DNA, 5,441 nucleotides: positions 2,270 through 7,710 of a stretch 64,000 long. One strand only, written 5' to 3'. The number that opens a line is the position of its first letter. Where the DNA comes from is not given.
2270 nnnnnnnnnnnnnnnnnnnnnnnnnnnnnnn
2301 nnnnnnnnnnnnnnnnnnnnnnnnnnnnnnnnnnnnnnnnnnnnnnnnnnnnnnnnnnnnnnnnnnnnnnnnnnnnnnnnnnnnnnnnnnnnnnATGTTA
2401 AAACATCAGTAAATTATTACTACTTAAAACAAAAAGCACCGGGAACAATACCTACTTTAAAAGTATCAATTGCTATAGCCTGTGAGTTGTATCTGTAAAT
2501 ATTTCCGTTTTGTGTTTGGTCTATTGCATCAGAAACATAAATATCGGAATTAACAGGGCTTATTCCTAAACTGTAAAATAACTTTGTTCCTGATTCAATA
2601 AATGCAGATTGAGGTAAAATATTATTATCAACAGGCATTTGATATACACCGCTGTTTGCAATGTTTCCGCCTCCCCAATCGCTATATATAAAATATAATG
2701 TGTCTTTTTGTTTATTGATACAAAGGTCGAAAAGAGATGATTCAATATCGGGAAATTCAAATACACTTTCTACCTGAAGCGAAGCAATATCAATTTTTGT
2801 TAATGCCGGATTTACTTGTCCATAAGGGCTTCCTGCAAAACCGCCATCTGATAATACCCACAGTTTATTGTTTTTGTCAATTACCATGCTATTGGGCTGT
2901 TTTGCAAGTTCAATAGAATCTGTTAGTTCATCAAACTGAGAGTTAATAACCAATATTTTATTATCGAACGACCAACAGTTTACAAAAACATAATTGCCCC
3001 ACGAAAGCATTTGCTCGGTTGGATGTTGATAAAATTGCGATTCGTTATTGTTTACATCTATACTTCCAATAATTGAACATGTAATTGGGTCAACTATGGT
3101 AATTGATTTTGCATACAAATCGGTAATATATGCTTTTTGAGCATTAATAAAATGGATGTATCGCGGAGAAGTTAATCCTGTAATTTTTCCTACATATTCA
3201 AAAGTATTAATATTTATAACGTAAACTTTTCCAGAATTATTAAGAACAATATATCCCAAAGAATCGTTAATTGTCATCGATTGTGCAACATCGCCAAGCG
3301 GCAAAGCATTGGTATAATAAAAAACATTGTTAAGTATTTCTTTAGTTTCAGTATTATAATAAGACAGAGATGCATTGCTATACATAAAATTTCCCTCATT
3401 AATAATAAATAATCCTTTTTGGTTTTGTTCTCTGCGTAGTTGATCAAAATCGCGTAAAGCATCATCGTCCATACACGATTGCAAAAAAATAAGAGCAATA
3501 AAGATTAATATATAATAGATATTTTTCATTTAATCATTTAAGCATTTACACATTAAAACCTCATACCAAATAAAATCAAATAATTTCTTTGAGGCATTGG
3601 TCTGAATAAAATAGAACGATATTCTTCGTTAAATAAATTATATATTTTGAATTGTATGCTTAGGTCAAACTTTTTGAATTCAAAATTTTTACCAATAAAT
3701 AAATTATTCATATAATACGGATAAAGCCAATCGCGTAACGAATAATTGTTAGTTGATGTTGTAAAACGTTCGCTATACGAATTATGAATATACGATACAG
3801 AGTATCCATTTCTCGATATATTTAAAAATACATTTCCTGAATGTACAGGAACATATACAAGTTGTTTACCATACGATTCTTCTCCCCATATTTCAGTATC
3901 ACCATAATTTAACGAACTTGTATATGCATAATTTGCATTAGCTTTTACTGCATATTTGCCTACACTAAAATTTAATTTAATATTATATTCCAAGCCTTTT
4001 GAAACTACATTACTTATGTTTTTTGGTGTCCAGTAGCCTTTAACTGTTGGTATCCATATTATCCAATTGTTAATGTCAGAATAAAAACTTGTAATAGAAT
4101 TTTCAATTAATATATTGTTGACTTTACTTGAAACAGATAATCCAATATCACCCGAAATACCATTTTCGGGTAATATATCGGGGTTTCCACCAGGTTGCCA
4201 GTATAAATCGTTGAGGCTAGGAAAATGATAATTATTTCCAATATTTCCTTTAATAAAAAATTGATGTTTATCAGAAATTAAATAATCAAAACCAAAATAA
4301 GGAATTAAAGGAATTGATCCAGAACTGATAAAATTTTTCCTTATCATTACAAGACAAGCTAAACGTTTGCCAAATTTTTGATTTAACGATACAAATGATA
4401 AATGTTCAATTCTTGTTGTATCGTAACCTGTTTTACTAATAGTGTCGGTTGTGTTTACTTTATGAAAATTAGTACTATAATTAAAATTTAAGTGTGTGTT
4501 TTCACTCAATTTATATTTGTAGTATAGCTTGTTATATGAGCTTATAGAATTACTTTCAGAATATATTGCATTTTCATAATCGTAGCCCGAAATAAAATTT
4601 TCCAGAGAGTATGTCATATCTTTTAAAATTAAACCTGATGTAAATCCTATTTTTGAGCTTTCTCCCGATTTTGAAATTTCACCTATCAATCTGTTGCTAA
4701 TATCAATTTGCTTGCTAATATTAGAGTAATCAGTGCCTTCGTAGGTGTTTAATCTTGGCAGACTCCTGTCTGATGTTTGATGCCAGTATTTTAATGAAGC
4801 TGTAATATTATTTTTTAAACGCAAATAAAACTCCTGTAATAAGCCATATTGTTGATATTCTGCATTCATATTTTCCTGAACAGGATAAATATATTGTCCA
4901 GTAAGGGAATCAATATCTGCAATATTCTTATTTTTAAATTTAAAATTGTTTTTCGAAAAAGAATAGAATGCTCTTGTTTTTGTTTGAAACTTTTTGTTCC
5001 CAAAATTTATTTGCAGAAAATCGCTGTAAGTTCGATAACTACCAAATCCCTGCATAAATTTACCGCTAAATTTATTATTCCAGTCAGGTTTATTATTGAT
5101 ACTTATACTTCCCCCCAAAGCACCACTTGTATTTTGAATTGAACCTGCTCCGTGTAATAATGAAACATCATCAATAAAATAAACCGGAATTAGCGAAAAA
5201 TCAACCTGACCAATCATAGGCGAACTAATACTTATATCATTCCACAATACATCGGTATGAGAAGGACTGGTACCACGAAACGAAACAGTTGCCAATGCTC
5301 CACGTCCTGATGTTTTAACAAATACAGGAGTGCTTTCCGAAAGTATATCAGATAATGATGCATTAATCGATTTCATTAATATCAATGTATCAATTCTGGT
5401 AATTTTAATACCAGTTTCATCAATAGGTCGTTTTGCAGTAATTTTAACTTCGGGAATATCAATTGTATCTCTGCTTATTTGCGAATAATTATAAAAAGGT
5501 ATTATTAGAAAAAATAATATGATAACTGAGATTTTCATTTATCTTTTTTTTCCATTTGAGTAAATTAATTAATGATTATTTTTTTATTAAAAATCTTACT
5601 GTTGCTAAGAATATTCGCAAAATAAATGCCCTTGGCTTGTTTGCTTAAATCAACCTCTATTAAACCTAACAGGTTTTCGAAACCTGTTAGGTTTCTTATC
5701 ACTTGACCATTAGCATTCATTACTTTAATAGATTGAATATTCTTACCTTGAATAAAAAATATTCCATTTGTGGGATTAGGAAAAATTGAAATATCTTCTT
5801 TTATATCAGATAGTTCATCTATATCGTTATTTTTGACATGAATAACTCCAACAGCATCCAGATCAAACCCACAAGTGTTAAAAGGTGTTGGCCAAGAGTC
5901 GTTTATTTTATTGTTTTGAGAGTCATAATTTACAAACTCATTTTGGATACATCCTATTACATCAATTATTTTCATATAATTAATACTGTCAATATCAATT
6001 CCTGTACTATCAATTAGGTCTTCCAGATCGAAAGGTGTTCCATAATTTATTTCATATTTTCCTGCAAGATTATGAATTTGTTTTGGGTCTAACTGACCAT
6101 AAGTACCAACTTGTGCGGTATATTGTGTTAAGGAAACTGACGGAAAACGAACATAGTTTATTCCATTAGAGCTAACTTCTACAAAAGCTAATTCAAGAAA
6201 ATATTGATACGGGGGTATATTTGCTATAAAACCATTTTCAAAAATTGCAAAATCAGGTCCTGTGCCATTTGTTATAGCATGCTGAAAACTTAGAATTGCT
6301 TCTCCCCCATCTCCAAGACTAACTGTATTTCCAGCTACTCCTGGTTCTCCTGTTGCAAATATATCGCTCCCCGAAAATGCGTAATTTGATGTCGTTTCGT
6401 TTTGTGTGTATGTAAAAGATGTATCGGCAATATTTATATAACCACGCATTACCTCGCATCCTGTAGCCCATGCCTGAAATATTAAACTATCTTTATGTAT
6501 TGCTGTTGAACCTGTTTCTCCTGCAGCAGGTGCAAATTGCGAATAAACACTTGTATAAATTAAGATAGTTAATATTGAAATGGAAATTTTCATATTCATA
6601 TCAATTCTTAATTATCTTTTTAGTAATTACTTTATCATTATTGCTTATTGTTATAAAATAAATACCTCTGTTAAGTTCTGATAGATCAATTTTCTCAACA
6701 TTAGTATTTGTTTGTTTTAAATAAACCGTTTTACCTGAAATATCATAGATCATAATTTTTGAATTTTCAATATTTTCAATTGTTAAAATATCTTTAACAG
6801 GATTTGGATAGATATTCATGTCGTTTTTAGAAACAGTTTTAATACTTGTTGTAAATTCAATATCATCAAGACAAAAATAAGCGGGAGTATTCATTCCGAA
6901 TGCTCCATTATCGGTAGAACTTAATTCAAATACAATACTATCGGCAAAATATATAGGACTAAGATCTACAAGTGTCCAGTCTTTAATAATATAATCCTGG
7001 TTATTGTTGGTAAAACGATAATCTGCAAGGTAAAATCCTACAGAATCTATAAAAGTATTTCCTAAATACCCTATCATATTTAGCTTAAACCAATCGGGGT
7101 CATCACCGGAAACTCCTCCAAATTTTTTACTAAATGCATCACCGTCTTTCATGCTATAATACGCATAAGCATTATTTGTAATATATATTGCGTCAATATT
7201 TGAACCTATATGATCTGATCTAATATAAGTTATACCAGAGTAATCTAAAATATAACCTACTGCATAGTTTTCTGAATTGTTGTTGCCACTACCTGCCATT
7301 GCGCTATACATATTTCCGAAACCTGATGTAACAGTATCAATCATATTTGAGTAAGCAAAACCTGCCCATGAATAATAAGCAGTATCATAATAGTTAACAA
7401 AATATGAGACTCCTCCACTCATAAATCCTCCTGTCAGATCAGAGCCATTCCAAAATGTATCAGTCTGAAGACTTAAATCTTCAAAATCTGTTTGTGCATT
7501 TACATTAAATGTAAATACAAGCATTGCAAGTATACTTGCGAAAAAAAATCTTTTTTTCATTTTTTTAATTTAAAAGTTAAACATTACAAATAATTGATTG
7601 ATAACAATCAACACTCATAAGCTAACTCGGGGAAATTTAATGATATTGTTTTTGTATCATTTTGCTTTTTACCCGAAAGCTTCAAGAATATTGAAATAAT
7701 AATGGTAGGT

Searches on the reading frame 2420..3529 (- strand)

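Call 56: search_protein_families(library=pfam, proteins=[window:2420-3529:-], max_evalue=0.001)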
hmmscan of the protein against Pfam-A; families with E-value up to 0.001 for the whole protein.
window:2420-3529:- (369 aa): 1 family
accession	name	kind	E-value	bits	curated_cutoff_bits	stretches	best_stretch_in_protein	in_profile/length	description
PF16819.11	DUF5074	-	3.6e-22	79.3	27.2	1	38-349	1-329/353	Domain of unknown function (DUF5074)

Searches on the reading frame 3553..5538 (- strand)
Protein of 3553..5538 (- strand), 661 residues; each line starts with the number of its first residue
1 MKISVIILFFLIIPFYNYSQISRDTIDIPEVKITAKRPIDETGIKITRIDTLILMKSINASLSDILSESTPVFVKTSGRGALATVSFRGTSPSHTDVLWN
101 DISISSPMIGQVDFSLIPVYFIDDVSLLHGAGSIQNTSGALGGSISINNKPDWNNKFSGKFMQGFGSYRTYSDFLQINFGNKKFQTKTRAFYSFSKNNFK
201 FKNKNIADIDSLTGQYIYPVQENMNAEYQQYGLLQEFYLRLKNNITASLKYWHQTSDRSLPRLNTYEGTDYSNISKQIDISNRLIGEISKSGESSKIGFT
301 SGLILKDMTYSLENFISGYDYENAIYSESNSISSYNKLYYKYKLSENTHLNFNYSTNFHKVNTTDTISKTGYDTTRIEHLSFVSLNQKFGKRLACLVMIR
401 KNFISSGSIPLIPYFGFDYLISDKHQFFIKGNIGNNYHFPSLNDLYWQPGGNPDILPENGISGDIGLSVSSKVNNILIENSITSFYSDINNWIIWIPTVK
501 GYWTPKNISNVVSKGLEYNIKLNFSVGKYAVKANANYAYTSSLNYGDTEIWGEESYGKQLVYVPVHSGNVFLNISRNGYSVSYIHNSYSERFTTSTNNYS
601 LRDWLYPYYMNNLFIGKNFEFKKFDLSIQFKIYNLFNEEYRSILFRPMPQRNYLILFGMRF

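Call 56: search_protein_families(library=pfam, proteins=[window:3553-5538:-], max_evalue=0.001)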
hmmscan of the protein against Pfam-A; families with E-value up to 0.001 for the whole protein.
window:3553-5538:- (661 aa): 1 family
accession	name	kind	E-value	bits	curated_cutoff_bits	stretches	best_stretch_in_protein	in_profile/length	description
PF07715.20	Plug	-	4.2e-12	47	23.9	1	43-143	6-106/107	TonB-dependent Receptor Plug Domain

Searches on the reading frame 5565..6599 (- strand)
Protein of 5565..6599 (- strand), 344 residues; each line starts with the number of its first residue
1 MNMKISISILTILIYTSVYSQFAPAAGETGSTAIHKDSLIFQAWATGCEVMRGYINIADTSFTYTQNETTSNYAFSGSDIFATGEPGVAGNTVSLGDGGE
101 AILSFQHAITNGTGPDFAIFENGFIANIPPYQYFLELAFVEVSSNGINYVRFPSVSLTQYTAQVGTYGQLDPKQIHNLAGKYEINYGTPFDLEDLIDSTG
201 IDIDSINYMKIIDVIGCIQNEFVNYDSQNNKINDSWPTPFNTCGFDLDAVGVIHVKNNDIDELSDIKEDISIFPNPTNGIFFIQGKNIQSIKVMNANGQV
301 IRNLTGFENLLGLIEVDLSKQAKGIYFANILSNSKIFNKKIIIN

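Call 56: search_protein_families(library=pfam, proteins=[window:5565-6599:-], max_evalue=0.001)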
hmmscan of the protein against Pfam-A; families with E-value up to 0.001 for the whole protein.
window:5565-6599:- (344 aa): 1 family
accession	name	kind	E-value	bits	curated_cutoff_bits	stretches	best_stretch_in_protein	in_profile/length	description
PF18962.6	Por_Secre_tail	-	1.9e-11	44.5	27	1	272-343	1-75/75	Secretion system C-terminal sorting domain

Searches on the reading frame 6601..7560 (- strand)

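Call 56: search_protein_families(library=pfam, proteins=[window:6601-7560:-], max_evalue=0.001)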
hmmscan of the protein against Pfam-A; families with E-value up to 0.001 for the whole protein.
window:6601-7560:- (319 aa): 3 families
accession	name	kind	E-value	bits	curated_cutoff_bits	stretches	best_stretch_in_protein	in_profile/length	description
PF14717.12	DUF4465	-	1.3e-51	175.9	25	1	62-234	3-176/176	Domain of unknown function (DUF4465)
PF18962.6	Por_Secre_tail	-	1.6e-17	64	27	1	250-317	1-74/75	Secretion system C-terminal sorting domain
PF13585.12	CHU_C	-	0.00011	22.7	27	1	255-309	14-75/86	CHU_C Type IX secretion signal domain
